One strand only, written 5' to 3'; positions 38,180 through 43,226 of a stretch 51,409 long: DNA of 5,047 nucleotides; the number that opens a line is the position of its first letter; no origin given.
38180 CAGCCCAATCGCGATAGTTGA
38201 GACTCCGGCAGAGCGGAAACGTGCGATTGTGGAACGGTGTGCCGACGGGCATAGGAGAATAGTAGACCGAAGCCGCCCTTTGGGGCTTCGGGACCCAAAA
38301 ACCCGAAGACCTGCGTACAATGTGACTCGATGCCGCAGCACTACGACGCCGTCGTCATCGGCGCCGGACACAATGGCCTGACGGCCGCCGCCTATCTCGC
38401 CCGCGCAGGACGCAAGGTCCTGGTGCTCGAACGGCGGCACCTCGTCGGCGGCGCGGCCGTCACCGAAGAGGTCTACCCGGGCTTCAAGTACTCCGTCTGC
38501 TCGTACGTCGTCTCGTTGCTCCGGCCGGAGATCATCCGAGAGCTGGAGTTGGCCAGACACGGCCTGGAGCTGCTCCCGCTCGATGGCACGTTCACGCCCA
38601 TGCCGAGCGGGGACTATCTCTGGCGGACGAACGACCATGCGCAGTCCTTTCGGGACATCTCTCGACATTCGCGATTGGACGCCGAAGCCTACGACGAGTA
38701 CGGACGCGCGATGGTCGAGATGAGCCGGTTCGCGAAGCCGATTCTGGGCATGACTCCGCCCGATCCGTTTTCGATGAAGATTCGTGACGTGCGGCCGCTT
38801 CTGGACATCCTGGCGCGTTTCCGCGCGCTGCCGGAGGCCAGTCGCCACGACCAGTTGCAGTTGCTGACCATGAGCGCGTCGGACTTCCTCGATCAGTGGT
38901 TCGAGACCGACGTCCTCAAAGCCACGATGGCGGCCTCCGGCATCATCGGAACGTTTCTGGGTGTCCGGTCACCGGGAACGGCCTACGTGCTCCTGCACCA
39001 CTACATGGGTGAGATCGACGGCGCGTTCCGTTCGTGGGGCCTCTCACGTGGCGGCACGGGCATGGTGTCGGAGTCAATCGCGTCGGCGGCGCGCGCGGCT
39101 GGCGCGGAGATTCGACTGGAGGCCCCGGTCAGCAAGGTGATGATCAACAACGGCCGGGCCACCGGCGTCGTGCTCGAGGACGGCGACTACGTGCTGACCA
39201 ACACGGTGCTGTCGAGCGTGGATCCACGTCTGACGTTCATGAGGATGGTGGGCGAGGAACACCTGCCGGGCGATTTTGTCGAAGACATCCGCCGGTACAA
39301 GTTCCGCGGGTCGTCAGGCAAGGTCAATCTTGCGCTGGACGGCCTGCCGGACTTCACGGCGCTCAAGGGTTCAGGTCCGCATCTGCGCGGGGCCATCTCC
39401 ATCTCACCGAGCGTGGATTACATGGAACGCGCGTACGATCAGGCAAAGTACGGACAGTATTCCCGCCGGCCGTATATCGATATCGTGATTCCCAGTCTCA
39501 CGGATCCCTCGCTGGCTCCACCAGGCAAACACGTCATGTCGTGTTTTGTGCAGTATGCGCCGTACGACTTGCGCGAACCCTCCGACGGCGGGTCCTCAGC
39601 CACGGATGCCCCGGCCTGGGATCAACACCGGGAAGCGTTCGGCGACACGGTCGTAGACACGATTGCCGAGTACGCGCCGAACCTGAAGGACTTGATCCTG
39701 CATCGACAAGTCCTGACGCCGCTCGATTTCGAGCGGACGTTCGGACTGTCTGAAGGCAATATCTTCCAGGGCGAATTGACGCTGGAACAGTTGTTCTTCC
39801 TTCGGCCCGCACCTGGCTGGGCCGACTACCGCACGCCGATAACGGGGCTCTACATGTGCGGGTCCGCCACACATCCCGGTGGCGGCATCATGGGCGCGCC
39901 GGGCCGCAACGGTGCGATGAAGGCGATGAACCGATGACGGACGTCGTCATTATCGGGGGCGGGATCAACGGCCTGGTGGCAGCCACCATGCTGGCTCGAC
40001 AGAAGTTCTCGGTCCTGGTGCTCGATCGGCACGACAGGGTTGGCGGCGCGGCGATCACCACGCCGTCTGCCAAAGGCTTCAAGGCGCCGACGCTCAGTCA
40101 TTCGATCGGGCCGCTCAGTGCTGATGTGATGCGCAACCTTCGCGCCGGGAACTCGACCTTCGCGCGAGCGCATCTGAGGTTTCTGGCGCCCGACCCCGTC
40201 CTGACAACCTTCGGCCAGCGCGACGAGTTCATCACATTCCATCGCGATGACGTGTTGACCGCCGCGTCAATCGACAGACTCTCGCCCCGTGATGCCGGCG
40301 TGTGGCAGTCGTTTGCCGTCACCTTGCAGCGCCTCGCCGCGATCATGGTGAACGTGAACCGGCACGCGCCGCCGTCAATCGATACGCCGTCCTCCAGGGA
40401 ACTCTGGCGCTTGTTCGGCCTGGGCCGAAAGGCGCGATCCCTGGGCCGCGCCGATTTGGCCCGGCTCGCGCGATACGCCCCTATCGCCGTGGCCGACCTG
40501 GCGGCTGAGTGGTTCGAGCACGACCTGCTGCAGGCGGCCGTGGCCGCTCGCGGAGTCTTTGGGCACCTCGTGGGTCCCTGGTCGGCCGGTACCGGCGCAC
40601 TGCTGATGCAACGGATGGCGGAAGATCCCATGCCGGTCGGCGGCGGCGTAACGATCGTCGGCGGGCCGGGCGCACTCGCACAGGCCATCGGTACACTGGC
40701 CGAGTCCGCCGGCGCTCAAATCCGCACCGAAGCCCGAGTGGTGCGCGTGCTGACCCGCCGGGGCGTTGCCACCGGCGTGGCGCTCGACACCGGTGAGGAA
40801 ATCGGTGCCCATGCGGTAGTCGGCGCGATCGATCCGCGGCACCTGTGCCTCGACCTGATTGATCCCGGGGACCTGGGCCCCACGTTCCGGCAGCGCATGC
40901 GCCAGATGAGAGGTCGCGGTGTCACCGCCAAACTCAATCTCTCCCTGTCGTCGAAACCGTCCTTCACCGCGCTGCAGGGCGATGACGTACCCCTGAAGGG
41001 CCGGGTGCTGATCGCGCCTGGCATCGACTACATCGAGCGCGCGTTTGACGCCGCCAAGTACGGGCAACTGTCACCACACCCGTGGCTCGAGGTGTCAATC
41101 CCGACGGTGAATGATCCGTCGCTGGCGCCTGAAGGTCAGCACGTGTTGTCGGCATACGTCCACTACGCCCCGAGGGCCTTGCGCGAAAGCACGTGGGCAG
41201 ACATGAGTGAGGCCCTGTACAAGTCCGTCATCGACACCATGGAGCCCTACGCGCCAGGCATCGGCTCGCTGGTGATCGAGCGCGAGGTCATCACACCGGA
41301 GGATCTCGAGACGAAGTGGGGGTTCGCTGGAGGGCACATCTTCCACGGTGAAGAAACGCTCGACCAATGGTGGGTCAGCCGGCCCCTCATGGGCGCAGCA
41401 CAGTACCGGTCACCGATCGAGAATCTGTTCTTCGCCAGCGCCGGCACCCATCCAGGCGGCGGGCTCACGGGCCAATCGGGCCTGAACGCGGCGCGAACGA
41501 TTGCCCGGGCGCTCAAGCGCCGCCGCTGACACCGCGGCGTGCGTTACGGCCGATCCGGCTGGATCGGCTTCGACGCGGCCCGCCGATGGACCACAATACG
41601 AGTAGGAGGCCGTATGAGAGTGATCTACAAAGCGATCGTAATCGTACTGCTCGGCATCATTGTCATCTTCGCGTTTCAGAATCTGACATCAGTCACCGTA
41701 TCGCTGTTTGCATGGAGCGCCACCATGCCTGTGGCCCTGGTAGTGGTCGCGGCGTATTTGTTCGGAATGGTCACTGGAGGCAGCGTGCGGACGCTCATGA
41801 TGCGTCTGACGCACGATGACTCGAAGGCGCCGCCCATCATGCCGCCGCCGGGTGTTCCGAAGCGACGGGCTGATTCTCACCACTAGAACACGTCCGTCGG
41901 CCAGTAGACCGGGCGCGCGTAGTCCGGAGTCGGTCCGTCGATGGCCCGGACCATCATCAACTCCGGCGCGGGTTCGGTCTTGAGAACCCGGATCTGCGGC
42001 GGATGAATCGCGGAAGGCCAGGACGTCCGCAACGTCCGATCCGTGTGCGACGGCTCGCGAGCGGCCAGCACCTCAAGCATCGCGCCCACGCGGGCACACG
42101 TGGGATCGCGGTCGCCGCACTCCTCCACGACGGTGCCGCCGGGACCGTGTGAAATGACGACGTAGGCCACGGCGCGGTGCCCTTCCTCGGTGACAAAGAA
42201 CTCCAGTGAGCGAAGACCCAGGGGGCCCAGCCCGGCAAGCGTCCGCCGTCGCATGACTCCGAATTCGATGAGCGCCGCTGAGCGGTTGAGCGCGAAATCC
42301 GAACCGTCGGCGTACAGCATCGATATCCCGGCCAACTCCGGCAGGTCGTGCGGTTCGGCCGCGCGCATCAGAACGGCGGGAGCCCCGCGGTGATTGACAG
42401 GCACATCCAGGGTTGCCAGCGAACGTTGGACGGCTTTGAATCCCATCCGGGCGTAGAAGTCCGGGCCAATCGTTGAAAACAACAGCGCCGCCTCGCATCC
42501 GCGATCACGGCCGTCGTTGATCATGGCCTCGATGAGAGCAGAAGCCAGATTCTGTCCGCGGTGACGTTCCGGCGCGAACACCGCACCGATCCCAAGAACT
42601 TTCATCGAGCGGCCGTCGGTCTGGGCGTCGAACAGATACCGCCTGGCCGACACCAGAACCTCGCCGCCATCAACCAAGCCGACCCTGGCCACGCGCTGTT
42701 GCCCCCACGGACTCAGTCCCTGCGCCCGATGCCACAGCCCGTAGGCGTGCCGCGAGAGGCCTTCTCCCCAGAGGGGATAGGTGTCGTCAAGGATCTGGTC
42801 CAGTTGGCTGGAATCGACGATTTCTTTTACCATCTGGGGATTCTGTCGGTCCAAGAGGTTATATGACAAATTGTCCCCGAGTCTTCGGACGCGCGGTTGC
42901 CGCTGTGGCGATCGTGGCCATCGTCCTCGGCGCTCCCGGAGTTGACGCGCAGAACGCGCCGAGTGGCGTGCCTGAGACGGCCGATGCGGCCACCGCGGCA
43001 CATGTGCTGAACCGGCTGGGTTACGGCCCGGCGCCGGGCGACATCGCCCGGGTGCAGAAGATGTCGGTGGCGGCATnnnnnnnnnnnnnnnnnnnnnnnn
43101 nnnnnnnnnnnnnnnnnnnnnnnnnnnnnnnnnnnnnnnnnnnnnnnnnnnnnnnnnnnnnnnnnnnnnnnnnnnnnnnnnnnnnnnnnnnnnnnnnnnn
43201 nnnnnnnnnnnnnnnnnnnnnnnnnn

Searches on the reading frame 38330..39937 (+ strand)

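Call 83: search_protein_families(library=pfam, proteins=[window:38330-39937:+], max_evalue=0.00001)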
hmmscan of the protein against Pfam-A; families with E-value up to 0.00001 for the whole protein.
window:38330-39937:+ (535 aa): 7 families
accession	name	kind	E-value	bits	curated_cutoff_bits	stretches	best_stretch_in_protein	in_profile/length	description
PF01593.30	Amino_oxidase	-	6.5e-18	65.7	19.8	1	16-523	3-431/443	Flavin containing amine oxidoreductase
PF01266.30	DAO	-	6e-12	46.2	27.9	1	6-42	1-38/353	FAD dependent oxidoreductase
PF13450.12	NAD_binding_8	-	9.1e-12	45.5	21.9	1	9-57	1-48/68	NAD(P)-binding Rossmann-like domain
PF12831.13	FAD_oxidored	-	8.9e-09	35.6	27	1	6-76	1-71/416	FAD dependent oxidoreductase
PF01946.23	Thi4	-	4.7e-07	29.7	26.2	1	5-43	18-57/235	Thi4 family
PF07992.20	Pyr_redox_2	-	5.6e-07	29.7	26.1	0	5-48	1-45/291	Pyridine nucleotide-disulphide oxidoreductase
PF00890.30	FAD_binding_2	-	5e-06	26.4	20.4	0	6-44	1-39/414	FAD binding domain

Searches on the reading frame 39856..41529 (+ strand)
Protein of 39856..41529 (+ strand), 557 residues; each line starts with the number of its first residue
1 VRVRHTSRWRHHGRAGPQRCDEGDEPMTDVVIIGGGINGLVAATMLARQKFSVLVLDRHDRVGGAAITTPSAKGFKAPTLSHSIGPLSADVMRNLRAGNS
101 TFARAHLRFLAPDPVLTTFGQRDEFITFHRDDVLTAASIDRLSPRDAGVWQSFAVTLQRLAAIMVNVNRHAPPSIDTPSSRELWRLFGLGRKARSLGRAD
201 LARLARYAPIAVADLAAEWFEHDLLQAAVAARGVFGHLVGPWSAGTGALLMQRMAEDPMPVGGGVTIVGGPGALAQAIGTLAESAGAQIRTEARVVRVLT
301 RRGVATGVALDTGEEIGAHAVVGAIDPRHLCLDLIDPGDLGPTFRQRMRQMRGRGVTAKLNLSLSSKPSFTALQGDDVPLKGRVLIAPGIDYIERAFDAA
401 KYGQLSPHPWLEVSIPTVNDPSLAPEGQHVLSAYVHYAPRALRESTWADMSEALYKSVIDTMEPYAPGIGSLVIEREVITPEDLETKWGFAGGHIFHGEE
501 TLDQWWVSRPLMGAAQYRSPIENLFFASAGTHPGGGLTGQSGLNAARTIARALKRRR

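Call 83: search_protein_families(library=pfam, proteins=[window:39856-41529:+], max_evalue=0.00001)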
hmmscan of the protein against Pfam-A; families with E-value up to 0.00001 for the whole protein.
window:39856-41529:+ (557 aa): 6 families
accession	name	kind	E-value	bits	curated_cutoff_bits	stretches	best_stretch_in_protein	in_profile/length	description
PF01593.30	Amino_oxidase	-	4.3e-19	69.6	19.8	1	262-549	194-442/443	Flavin containing amine oxidoreductase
PF01266.30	DAO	-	2.7e-13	50.6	27.9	1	29-65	1-38/353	FAD dependent oxidoreductase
PF13450.12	NAD_binding_8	-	2e-11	44.4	21.9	1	32-80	1-48/68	NAD(P)-binding Rossmann-like domain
PF12831.13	FAD_oxidored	-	1.5e-07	31.6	27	1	29-99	1-72/416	FAD dependent oxidoreductase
PF00890.30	FAD_binding_2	-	1.9e-06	27.8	20.4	0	29-66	1-38/414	FAD binding domain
PF07992.20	Pyr_redox_2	-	8.8e-06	25.8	26.1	0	29-77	2-51/291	Pyridine nucleotide-disulphide oxidoreductase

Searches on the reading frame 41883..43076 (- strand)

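Call 93: search_protein_families(library=pfam, proteins=[window:41883-43076:-], max_evalue=0.00001)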
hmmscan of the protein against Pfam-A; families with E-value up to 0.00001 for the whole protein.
window:41883-43076:- (397 aa): 2 families
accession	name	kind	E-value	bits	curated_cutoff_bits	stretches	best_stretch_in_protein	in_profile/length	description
PF13527.13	Acetyltransf_9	-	1.4e-08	35.2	25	1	131-214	43-125/127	Acetyltransferase (GNAT) domain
PF00583.31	Acetyltransf_1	-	5.7e-06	27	20.7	0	152-213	55-116/116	Acetyltransferase (GNAT) family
